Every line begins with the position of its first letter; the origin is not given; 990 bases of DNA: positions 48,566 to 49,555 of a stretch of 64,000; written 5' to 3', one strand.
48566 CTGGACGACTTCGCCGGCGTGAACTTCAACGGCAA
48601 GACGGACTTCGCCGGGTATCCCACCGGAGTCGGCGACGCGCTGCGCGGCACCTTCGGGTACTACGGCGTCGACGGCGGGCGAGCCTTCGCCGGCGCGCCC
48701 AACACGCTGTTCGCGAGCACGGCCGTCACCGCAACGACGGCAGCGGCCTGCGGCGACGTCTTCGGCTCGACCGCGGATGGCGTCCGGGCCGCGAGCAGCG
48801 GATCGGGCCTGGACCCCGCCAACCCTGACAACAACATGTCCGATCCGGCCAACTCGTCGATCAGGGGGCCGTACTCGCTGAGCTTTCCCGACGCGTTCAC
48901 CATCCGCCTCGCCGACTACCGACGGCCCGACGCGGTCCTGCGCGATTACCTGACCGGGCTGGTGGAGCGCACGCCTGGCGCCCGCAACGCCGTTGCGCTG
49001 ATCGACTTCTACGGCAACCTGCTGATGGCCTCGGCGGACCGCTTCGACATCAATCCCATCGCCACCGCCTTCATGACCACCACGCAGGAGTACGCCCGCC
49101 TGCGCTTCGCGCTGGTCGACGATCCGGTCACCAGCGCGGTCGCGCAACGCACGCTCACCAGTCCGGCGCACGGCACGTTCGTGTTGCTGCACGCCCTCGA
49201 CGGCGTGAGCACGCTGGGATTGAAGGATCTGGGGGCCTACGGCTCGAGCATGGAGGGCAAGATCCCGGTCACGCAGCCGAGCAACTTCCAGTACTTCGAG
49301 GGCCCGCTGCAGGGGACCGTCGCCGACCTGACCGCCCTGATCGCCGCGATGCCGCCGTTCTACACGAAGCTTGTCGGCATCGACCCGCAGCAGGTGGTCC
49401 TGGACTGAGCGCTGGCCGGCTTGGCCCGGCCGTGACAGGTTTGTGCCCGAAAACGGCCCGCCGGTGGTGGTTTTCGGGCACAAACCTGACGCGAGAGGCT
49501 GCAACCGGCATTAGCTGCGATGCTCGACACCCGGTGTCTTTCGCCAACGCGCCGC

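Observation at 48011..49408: Tat-exported lipoprotein carrying a TadA-like zinc deaminase domain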

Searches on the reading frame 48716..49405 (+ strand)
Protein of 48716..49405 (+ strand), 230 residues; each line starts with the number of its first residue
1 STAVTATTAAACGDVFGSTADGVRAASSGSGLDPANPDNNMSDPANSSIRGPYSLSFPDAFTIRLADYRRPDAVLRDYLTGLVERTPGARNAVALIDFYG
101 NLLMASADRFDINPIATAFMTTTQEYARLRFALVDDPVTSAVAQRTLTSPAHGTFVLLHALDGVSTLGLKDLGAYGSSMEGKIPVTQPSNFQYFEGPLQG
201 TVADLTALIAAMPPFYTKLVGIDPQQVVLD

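Call 34: search_protein_representatives(alignment_id=A2)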
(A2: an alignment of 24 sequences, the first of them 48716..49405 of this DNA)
Query: 24 sequences, 229 profile positions. Proteins with E-value up to 0.001 (for the whole library): 155; up to 1e-10: 112; up to 1e-30: 42. The best 150 are listed.
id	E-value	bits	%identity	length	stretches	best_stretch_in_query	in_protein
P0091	5.0e-95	333.8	-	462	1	2-228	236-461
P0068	2.1e-94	331.8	-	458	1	3-228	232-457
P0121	3.8e-87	308.1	-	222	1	31-227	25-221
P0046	2.7e-80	285.6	-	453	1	2-228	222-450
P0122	9.6e-79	280.6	-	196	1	37-227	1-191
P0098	2.2e-75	269.6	-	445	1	3-227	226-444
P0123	9.0e-75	267.6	-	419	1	4-228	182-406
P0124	1.0e-74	267.4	-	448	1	2-213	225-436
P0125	2.1e-73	263.1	-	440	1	2-227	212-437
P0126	5.2e-73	261.8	-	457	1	2-228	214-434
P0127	2.9e-70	252.8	-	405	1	2-226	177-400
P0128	4.2e-70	252.3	-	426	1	4-228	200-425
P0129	1.7e-63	230.7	-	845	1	1-227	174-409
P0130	2.8e-63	230.0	-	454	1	2-228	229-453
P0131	5.6e-62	225.7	-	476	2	110-227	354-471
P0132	1.3e-61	224.5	-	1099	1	2-226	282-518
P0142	7.6e-43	163.1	-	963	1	6-217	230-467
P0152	4.7e-36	140.9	-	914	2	66-224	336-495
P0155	1.9e-33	132.4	-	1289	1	2-217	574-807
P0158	7.1e-33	130.5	-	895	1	2-223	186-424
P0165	1.5e-27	113.1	-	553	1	3-228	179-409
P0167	1.5e-26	109.8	-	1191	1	2-227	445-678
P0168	1.2e-25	106.8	-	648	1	65-218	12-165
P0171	6.4e-25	104.5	-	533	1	7-227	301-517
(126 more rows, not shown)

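Call 35: search_protein_families(library=pfam, proteins=[P0129, P0132, P0142, P0152, P0155, P0158, P0167, P0165, P0168, P0171], max_evalue=0.001)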
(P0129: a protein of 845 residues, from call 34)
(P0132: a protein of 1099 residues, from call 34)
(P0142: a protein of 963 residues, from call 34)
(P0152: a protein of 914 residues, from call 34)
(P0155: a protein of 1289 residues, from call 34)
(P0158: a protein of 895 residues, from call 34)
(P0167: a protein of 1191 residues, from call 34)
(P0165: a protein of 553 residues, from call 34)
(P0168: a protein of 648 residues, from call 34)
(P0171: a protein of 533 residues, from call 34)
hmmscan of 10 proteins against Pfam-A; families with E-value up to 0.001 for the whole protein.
P0129 (845 aa): 2 families
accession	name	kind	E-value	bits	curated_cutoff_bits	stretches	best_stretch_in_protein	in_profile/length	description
PF00383.29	dCMP_cyt_deam_1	-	6.2e-08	32.9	25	1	9-116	4-98/102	Cytidine and deoxycytidylate deaminase zinc-binding region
PF14437.12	MafB19-deam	-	0.0007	19.9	27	0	10-119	4-100/142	MafB19-like deaminase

P0132 (1099 aa): 2 families
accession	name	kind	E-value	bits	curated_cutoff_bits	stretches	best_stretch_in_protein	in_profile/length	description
PF13946.11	DUF4214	-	2.1e-35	121.1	23.2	3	985-1039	16-71/72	Domain of unknown function (DUF4214)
PF00383.29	dCMP_cyt_deam_1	-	7.1e-06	26.3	25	1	112-223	4-98/102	Cytidine and deoxycytidylate deaminase zinc-binding region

P0142 (963 aa): 2 families
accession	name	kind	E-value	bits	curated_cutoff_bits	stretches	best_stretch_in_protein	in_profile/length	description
PF13448.11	DUF4114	-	2.2e-08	35.4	27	1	895-955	11-83/85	Domain of unknown function (DUF4114)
PF00383.29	dCMP_cyt_deam_1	-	1.3e-06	28.6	25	1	53-167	6-98/102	Cytidine and deoxycytidylate deaminase zinc-binding region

P0152 (914 aa): 1 family
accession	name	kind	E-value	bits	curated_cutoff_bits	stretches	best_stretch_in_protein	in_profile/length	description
PF00383.29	dCMP_cyt_deam_1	-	0.00019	21.7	25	1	82-178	22-97/102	Cytidine and deoxycytidylate deaminase zinc-binding region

P0155 (1289 aa): 1 family
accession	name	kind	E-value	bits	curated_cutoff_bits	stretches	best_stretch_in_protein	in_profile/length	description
PF03480.18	DctP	-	4.9e-27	95.4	23.4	1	31-298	2-271/286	Bacterial extracellular solute-binding protein, family 7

P0158 (895 aa): 1 family
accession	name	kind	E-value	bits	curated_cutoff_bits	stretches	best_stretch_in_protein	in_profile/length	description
PF00383.29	dCMP_cyt_deam_1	-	0.00037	20.8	25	0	23-124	12-95/102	Cytidine and deoxycytidylate deaminase zinc-binding region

P0167 (1191 aa): 1 family
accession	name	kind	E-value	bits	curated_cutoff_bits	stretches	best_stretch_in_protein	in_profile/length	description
PF13946.11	DUF4214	-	1.7e-10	41.3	23.2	0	55-99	24-69/72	Domain of unknown function (DUF4214)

P0165 (553 aa): 2 families
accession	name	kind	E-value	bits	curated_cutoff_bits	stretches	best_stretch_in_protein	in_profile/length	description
PF00383.29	dCMP_cyt_deam_1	-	6.6e-09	36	25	1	17-125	7-101/102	Cytidine and deoxycytidylate deaminase zinc-binding region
PF14437.12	MafB19-deam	-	4.4e-06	27.1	27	1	20-129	9-104/142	MafB19-like deaminase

P0168 (648 aa): 0 families

P0171 (533 aa): 2 families
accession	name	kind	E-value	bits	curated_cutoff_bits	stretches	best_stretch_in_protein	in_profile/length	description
PF00383.29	dCMP_cyt_deam_1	-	5.6e-09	36.2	25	1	142-239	9-96/102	Cytidine and deoxycytidylate deaminase zinc-binding region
PF14437.12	MafB19-deam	-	7.5e-07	29.6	27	1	143-245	9-101/142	MafB19-like deaminase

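Call 36: predict_structure(alignment_id=A2)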
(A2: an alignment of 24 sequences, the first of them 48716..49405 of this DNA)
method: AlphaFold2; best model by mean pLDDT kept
length: 230 residues; sequences in the alignment: 24
mean_pLDDT: 91.1   pTM: 0.87
mean pLDDT of the five models: 91.1, 90.9, 88.1, 88.1, 84.9
residues with pLDDT >= 90: 167; 70-90: 58; 50-70: 4; < 50: 1
segments of 3 or more residues with pLDDT < 50: none
pLDDT, mean of each block of 10 residues (from residue 1): 72 80 73 79 92 96 97 98 97 97 97 93 94 93 88 97 93 91 92 97 97 88 93
secondary structure, 60 per line:
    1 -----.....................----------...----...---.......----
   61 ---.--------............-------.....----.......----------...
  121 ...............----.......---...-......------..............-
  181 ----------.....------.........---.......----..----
elements in order: H6-26 H50-56 H73-84 E92-96 E101-107 H118-135 H140-146 E154-159 H166-179 E191-195 H202-210 H214-220

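Call 38: fold_search(model_id=the predicted structure, library=pdb)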
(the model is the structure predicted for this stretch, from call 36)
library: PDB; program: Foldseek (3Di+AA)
matches with E <= 10: 235; with E <= 0.001: 0
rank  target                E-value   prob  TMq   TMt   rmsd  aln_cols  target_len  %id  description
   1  8wlw_B                1.2e-02  0.99  0.31  0.43   5.7       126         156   15  Crystal structure of DelP123_Msd in complex with 5-azauracil (released 2024-09-18)
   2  8wlw_A                1.7e-02  0.99  0.31  0.43   5.7       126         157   15  Crystal structure of DelP123_Msd in complex with 5-azauracil (released 2024-09-18)
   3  4p9e                  1.7e-02  0.98  0.35  0.57   5.1       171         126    9  Crystal structure of dCMP deaminase from the cyanophage S-TIM5 in apo form (released 2014-11-26)
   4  5xko_A                1.7e-02  0.95  0.35  0.49   7.5       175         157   16  Crystal structure of native Msmeg3575 deaminase from Mycobacterium smegmatis (released 2017-08-09)
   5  8wlx_A                2.3e-02  0.89  0.31  0.42   7.5       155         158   18  Crystal structure of P123A_Msd (released 2024-09-18)
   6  5xkq_A                2.6e-02  0.87  0.31  0.44   8.1       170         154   13  Crystal structure of Msmeg3575 in complex with ammeline (released 2017-08-09)
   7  6l2m                  2.9e-02  1.00  0.40  0.61   3.8       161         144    7  The structure of the tRNA-specific deaminase mutant from M. capricolum (released 2020-08-12)
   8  5xkq_C                3.1e-02  0.87  0.32  0.45   7.9       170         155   13  Crystal structure of Msmeg3575 in complex with ammeline (released 2017-08-09)
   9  5xkq_B                4.8e-02  0.84  0.33  0.46   7.2       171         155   14  Crystal structure of Msmeg3575 in complex with ammeline (released 2017-08-09)
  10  3dh1_B                5.1e-02  0.97  0.42  0.57   5.0       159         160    9  Crystal structure of human tRNA-specific adenosine-34 deaminase subunit ADAT2 (released 2008-09-09)
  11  1wwr_C                5.1e-02  0.93  0.38  0.52   5.1       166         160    9  Crystal structure of tRNA adenosine deaminase TadA from Aquifex aeolicus (released 2005-02-01)
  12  8wlv_A                5.1e-02  0.75  0.29  0.40   7.8       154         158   16  Crystal structure of P122A_Msd in complex with 5-azauracil (released 2024-09-18)
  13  5xkp_A                6.6e-02  0.57  0.29  0.40  12.8       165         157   13  Crystal structure of Msmeg3575 in complex with 5-azacytosine (released 2017-08-09)
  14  5xko_B                7.5e-02  0.93  0.32  0.45   5.7       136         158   15  Crystal structure of native Msmeg3575 deaminase from Mycobacterium smegmatis (released 2017-08-09)
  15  6l2l                  7.5e-02  0.92  0.36  0.55   9.5       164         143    7  The structure of the tRNA-specific deaminase from M. capricolum (released 2020-08-12)
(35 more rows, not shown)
